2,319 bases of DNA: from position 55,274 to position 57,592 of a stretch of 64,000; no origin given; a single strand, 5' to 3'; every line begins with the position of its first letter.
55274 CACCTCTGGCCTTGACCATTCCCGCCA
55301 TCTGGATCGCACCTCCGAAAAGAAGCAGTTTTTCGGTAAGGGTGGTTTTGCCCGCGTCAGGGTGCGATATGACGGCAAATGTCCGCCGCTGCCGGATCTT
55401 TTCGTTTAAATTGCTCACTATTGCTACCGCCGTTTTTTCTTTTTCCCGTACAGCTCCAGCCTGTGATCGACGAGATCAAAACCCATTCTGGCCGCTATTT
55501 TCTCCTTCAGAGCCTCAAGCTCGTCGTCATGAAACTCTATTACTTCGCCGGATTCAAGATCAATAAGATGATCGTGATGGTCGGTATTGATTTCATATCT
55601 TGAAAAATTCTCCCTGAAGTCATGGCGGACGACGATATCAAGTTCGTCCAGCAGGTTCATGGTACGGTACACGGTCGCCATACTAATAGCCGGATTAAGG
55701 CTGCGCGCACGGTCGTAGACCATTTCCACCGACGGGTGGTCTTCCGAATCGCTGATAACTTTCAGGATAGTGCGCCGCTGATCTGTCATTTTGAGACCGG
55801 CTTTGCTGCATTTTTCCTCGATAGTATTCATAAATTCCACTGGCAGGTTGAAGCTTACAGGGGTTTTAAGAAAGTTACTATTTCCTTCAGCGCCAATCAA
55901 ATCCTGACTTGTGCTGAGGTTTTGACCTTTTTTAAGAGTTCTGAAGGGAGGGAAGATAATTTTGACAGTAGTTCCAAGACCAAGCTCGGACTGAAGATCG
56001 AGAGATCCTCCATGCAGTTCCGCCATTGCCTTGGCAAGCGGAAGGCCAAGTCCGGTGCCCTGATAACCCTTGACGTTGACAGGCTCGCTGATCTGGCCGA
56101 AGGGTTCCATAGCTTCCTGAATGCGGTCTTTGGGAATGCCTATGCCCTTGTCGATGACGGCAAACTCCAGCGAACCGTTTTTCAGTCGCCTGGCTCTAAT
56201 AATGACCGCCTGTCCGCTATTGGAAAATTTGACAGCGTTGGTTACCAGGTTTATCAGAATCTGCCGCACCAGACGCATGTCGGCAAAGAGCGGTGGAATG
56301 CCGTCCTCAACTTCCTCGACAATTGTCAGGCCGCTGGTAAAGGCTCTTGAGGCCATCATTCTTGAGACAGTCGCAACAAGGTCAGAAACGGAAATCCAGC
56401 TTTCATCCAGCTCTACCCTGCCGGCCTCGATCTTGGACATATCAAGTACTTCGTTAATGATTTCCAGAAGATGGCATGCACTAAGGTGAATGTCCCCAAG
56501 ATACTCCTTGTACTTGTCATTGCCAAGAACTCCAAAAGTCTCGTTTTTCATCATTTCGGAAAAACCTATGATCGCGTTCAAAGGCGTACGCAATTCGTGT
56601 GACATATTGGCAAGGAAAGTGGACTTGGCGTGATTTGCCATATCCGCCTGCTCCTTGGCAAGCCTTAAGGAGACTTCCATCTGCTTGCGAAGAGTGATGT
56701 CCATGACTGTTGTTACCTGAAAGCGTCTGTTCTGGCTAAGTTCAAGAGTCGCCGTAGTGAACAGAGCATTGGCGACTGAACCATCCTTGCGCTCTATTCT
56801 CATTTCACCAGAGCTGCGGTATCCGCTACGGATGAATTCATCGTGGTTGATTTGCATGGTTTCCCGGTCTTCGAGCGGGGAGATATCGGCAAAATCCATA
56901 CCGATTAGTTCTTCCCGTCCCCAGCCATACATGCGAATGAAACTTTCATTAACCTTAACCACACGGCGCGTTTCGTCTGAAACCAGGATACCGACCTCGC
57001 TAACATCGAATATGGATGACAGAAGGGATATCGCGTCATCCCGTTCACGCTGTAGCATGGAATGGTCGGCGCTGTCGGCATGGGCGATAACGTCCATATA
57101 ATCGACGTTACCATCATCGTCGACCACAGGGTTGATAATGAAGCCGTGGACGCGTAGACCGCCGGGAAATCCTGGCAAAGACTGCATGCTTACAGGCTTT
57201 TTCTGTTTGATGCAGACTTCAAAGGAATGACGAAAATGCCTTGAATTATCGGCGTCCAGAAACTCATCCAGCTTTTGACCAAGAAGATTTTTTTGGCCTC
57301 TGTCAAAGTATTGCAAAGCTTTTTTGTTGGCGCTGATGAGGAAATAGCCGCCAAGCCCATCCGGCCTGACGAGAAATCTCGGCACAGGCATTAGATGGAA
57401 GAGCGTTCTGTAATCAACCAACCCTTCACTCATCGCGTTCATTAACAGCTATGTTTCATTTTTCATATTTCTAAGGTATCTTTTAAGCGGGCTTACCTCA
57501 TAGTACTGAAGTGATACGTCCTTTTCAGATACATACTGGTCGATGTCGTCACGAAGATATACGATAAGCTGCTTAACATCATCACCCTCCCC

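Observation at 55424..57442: Sensor histidine kinase reads in-frame, without a stop codon, into a complete Fur-family regulator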

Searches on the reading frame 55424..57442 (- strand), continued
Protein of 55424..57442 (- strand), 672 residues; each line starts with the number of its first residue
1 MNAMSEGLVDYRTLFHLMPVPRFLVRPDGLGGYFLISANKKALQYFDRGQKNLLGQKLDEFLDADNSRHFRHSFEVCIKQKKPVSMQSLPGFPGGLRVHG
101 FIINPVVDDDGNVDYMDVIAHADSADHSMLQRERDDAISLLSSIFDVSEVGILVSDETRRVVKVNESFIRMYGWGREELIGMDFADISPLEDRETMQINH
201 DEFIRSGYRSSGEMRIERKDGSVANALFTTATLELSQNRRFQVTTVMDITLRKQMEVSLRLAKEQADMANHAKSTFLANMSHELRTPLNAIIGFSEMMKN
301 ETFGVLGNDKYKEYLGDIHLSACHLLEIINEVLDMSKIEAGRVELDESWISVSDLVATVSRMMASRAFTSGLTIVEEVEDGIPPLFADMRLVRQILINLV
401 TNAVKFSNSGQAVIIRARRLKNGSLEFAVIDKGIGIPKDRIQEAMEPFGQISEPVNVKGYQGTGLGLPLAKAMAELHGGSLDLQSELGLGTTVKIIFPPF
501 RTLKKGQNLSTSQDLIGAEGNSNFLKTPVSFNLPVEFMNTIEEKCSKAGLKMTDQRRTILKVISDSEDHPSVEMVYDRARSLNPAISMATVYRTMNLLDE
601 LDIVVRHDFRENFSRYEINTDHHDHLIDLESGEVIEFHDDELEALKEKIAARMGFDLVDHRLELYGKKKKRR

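Call 7: find_encoding_contigs(protein=P0005, flank=4000, max_places=3)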
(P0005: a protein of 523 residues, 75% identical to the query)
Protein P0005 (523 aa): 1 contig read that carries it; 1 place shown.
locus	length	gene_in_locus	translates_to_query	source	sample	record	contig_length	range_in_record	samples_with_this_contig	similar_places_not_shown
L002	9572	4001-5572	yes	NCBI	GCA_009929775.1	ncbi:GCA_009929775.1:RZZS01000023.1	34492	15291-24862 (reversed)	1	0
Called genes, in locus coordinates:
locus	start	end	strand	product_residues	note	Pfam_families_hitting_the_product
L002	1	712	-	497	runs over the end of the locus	PF25323:6TM_PilS, PF02518:HATPase_c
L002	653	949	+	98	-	PF00830:Ribosomal_L28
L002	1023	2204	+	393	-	PF01702:TGT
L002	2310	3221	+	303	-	PF00990:GGDEF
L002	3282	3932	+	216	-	PF14681:UPRTase, PF00156:Pribosyltran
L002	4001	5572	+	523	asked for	PF00989:PAS, PF08448:PAS_4, PF13188:PAS_8, PF13426:PAS_9, PF08447:PAS_3, PF00512:HisKA, PF02518:HATPase_c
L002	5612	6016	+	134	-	PF01475:FUR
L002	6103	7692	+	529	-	PF00009:GTP_EFTU, PF22042:EF-G_D2, PF03144:GTP_EFTU_D2, PF16658:RF3_C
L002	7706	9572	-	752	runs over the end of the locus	-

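Call 8: find_encoding_contigs(protein=P0002, flank=4000, max_places=3)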
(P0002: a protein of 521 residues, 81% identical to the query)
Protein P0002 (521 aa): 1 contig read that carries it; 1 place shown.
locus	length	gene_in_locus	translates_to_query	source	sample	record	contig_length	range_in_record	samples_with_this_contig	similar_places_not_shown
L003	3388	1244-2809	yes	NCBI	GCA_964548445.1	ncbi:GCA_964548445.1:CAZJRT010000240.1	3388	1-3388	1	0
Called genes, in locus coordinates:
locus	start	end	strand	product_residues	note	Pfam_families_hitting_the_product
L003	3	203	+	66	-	?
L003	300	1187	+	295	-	PF00990:GGDEF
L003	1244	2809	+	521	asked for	PF00989:PAS, PF08448:PAS_4 (weak), PF13188:PAS_8 (weak), PF13426:PAS_9, PF08447:PAS_3, PF00512:HisKA, PF02518:HATPase_c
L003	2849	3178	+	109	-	PF01475:FUR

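Call 9: find_encoding_contigs(protein=P0003, flank=4000, max_places=3)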
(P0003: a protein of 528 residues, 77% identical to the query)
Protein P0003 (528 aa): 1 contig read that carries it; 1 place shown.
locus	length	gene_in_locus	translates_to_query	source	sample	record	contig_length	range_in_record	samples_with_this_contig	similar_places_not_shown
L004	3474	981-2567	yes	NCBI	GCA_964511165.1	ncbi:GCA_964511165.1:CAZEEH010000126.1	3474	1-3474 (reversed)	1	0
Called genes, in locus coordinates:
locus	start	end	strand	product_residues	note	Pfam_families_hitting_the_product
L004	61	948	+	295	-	PF00990:GGDEF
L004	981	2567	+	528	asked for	PF00989:PAS, PF08448:PAS_4 (weak), PF13188:PAS_8, PF13426:PAS_9, PF08447:PAS_3, PF00512:HisKA, PF02518:HATPase_c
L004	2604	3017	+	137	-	PF01475:FUR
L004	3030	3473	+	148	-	?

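Call 13: find_encoding_contigs(protein=P0001, flank=3000, max_places=10)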
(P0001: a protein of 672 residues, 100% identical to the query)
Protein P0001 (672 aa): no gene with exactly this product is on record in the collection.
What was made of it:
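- I could not retrieve the Logan contig itself (call 13).
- Tried and rejected: The exact-product lookup returned no contig (call 13).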

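Call 16: find_related_loci(query=A2, collection=genome_contigs, flank=3000)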
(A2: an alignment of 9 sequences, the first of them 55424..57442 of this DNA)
Query A2 (672 aa) in genome_contigs; peptide patterns used: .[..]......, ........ (x = any residue, [..] = any of these).
80 stretches matched a pattern; 43 encode a relative of the query (tblastn E <= 1e-3); 43 distinct loci.
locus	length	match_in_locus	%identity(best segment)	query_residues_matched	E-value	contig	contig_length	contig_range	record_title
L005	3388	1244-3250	74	4-671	0e+0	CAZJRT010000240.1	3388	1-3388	MAG TPA_asm: uncultured Pseudobdellovibrionaceae bacterium isolate SRP252850_co1_247 genome assembly, contig: NODE_51382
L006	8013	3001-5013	71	3-670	0e+0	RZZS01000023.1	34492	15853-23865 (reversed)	MAG: Alphaproteobacteria bacterium isolate INTA.AUR.1005 contig-100_379, whole genome shotgun sequence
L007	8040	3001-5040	67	1-669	0e+0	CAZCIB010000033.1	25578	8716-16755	MAG TPA_asm: uncultured Pseudobdellovibrionaceae bacterium isolate SRP141376_co5_259 genome assembly, contig: NODE_4537_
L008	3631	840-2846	57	8-672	0e+0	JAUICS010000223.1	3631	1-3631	MAG: Alphaproteobacteria bacterium isolate 7_bin.41 NODE_23321_length_3631_cov_0.700628, whole genome shotgun sequence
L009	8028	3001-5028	58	4-672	0e+0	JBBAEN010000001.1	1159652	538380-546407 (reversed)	MAG: Micavibrio sp. isolate SO_2017_LW2_157 scaffold_1_c1_LW138R_2017, whole genome shotgun sequence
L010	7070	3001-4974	61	9-668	0e+0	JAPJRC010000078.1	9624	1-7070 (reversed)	MAG: Micavibrio sp. isolate RAGGC_304 NODE_906_length_9624_cov_7.669558, whole genome shotgun sequence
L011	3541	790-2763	59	11-668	0e+0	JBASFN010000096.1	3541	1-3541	MAG: Alphaproteobacteria bacterium isolate MFD03500_ilm_asm_bin21 k127_67160, whole genome shotgun sequence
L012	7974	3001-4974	59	9-672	0e+0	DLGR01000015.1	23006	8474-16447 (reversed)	MAG TPA_asm: Micavibrio sp. UBA7689 UBA7689_contig_18124, whole genome shotgun sequence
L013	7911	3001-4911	57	9-670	0e+0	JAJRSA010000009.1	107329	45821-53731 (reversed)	MAG: Alphaproteobacteria bacterium isolate Dive100_bin4.106 k141_255484, whole genome shotgun sequence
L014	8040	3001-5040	55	4-671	0e+0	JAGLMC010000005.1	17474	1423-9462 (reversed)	MAG: Alphaproteobacteria bacterium isolate RS_5_43 ROV157_5.bin.43.fa_5, whole genome shotgun sequence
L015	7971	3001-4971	57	4-665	0e+0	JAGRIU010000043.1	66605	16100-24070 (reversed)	MAG: Alphaproteobacteria bacterium isolate HKST-UBA23 k127_2817308, whole genome shotgun sequence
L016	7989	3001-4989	55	2-668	0e+0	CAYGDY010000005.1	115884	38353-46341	MAG TPA_asm: uncultured Pseudobdellovibrionaceae bacterium isolate ERP113451_co1_43 genome assembly, contig: NODE_73_len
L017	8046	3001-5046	54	4-671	0e+0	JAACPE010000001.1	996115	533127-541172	MAG: Alphaproteobacteria bacterium isolate CG_2015-02_44_15 CG_2015-02_curated_scaffold_0, whole genome shotgun sequence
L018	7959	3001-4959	52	6-672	0e+0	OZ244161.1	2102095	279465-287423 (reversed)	MAG: uncultured Micavibrio sp. isolate 3335b24b-bea8-45d1-9dde-daf9fb9c2b4f genome assembly, chromosome: 1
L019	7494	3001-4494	62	9-504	0e+0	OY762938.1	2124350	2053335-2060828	MAG: uncultured Micavibrio sp. isolate 194a20bb-105a-45c9-9846-0688499aae06 genome assembly, chromosome: 1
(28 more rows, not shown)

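Call 20: find_related_loci(query=window:55424-57442:-, collection=metagenome_contigs, flank=2500)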
Query window:55424-57442:- (672 aa) in metagenome_contigs; peptide patterns used: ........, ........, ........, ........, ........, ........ (x = any residue, [..] = any of these).
64 stretches matched a pattern; 8 encode a relative of the query (tblastn E <= 1e-3); 8 distinct loci.
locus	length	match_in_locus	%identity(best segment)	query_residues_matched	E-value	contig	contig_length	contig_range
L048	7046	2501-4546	54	4-671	0e+0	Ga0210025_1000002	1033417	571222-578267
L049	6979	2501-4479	56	9-671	0e+0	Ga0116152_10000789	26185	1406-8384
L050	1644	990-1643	51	8-225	7e-79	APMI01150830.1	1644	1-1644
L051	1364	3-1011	56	339-671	7e-49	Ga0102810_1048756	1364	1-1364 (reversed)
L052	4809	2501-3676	31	116-505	4e-46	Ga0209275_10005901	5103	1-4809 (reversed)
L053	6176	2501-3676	31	116-505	5e-46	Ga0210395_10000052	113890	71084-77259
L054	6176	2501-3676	31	116-505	6e-46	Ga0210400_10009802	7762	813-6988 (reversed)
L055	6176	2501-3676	31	116-505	5e-46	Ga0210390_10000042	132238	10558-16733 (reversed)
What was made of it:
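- Tried and rejected: The JGI metagenome scan returned nothing above 56% identity (call 20).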

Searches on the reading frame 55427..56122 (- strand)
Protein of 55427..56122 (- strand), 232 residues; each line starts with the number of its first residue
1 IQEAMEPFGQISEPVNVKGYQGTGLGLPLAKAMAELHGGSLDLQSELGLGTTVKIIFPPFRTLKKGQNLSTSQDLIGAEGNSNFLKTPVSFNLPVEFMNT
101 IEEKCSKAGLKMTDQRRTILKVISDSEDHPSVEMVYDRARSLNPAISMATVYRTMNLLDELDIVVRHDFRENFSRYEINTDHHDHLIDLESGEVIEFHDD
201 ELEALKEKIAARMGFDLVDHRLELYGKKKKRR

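Call 38: search_protein_representatives(protein=window:55427-56122:-)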
Query: 232 residues. Proteins with E-value up to 0.001 (for the whole library): 23956; up to 1e-10: 2373; up to 1e-30: 67. The best 150 are listed.
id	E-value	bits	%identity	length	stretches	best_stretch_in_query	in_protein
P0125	1.7e-44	168.2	51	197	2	99-195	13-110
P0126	5.5e-44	166.5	61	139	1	100-231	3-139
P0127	3.4e-40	154.1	57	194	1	100-228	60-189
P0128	4.8e-40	153.6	42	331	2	107-227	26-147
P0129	7.1e-40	153.0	53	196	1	99-231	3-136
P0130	1.3e-39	152.1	58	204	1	101-229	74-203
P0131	1.6e-39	151.9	36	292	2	104-229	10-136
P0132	2.1e-39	151.5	49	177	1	79-230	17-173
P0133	4.8e-39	150.3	53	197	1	98-230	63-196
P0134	5.8e-39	150.1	63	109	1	99-206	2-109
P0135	9.5e-39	149.4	55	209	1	99-226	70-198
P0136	1.2e-38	149.0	54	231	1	99-227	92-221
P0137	1.8e-38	148.4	55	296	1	99-226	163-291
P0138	1.9e-38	148.3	56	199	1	101-226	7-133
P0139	2.3e-38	148.1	53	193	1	100-228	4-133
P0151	2.2e-35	138.4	34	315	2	90-228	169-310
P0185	1.7e-31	125.6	40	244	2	100-228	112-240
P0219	1.1e-28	116.4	50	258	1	99-228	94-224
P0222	2.4e-28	115.4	46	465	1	99-232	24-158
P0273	1.3e-25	106.4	43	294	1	99-228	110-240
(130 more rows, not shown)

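Call 39: search_protein_families(library=pfam, proteins=[P0151, P0185, P0128, P0131, P0125, P0137, P0273, P0219, P0222, P0136], max_evalue=0.001)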
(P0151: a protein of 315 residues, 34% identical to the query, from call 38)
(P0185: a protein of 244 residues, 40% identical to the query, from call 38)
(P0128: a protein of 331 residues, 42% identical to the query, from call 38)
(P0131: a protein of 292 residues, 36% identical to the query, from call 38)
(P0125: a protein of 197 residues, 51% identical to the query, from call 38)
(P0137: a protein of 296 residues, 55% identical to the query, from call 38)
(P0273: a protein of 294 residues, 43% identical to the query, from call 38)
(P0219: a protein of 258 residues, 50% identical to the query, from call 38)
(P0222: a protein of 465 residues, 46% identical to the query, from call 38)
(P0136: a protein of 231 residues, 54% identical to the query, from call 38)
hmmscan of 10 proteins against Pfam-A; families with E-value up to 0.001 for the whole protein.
P0151 (315 aa): 3 families
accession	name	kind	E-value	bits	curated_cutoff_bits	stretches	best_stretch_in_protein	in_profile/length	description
PF01475.25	FUR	-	4.6e-58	195.1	23.1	2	20-139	3-121/121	Ferric uptake regulator family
PF13565.12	HTH_32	-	8.7e-05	23.4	33.7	0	19-66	27-73/73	Homeodomain-like domain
PF01316.27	Arg_repressor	-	0.00017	21.7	27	0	44-70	23-49/70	Arginine repressor, DNA binding domain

P0185 (244 aa): 4 families
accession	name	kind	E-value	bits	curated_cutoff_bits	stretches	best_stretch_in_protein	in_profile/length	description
PF01475.25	FUR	-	6.5e-33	113.9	23.1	2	120-237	2-121/121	Ferric uptake regulator family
PF12840.13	HTH_20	-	2.7e-05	24.5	27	0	157-179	29-51/51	Helix-turn-helix domain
PF13551.12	HTH_29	-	0.00064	20.2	28.1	0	52-68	24-40/64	Winged helix-turn helix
PF01978.25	TrmB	-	0.00071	19.8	25.6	0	155-181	31-57/68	Sugar-specific transcriptional regulator TrmB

P0128 (331 aa): 5 families
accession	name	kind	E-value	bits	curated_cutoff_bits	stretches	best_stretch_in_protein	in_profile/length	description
PF01475.25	FUR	-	3.6e-70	234.2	23.1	2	203-319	3-120/121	Ferric uptake regulator family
PF01978.25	TrmB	-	4.1e-05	23.8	25.6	0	61-87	30-56/68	Sugar-specific transcriptional regulator TrmB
PF13551.12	HTH_29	-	0.00042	20.8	28.1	0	62-87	21-46/64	Winged helix-turn helix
PF22194.2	F-93_WHD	-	0.00085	19.8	28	0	235-262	22-49/62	F-93, winged-helix domain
PF12840.13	HTH_20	-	0.00085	19.7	27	0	243-259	33-49/51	Helix-turn-helix domain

P0131 (292 aa): 4 families
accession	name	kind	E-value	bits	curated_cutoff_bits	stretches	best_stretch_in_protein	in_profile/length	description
PF01475.25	FUR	-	2.9e-61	205.4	23.1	2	14-132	2-121/121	Ferric uptake regulator family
PF03551.20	PadR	-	0.00026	21.4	27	0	195-223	15-46/75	Transcriptional regulator PadR-like family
PF12840.13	HTH_20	-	0.00037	20.9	27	0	201-223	25-47/51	Helix-turn-helix domain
PF24706.1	DUF7669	-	0.00094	19.8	23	0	25-83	6-66/75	Domain of unknown function (DUF7669)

P0125 (197 aa): 9 families
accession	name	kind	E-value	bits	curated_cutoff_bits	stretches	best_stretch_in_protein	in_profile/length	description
PF01475.25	FUR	-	6.6e-53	178.4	23.1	2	22-110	2-91/121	Ferric uptake regulator family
PF12840.13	HTH_20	-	2.9e-06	27.6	27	0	47-80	22-50/51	Helix-turn-helix domain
PF25213.1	HVO_A0261_N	-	1.6e-05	25.1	35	0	57-82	33-58/86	HVO_A0261 N-terminal domain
PF05732.17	RepL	-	0.0001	22.3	20.3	0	34-81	61-108/164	Firmicute plasmid replication protein (RepL)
PF13384.12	HTH_23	-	0.00029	21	24.6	0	60-77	29-46/50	Homeodomain-like domain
PF13551.12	HTH_29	-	0.00033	21.1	28.1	0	60-78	24-42/64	Winged helix-turn helix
PF25212.1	HVO_A0114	-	0.00049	20.3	27.6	0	109-135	49-73/84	HVO_A0114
PF13412.12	HTH_24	-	0.00073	19.5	21.9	0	60-79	29-48/48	Winged helix-turn-helix DNA-binding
PF13545.12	HTH_Crp_2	-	0.00098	19.5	27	0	60-80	34-55/70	Crp-like helix-turn-helix domain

P0137 (296 aa): 6 families
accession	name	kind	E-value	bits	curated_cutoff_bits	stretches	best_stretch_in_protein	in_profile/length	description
PF01475.25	FUR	-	2.4e-37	128.2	23.1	1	171-290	1-121/121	Ferric uptake regulator family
PF00583.31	Acetyltransf_1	-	3e-17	63.4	20.7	1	22-118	14-116/116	Acetyltransferase (GNAT) family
PF13508.13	Acetyltransf_7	-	6.9e-10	39.6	27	1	43-118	8-82/84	Acetyltransferase (GNAT) domain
PF13673.13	Acetyltransf_10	-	1.6e-07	31.8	23.6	1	18-123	11-112/128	Acetyltransferase (GNAT) domain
PF08445.16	FR47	-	3e-06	27.6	22.1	1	63-118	23-77/86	FR47-like protein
PF13302.13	Acetyltransf_3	-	9.2e-05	23.6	25.4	1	30-118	46-137/138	Acetyltransferase (GNAT) domain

P0273 (294 aa): 2 families
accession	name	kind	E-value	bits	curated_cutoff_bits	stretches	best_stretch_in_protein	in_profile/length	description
PF01475.25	FUR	-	3.5e-31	108.3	23.1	1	119-236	2-120/121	Ferric uptake regulator family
PF12840.13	HTH_20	-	0.00025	21.4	27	1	124-176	3-49/51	Helix-turn-helix domain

P0219 (258 aa): 1 family
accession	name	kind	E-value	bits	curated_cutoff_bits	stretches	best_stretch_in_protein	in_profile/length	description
PF01475.25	FUR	-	1.3e-30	106.5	23.1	1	102-220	1-120/121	Ferric uptake regulator family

P0222 (465 aa): 1 family
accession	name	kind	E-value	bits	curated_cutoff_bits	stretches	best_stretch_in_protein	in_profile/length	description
PF01475.25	FUR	-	3.9e-32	111.4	23.1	1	33-151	2-121/121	Ferric uptake regulator family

P0136 (231 aa): 1 family
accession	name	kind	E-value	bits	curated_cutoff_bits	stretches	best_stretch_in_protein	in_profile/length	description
PF01475.25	FUR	-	2.1e-37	128.4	23.1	1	100-219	1-121/121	Ferric uptake regulator family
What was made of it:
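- Those hits are Fur alone, FUR-FUR tandems or GNAT-FUR (calls 38, 39).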
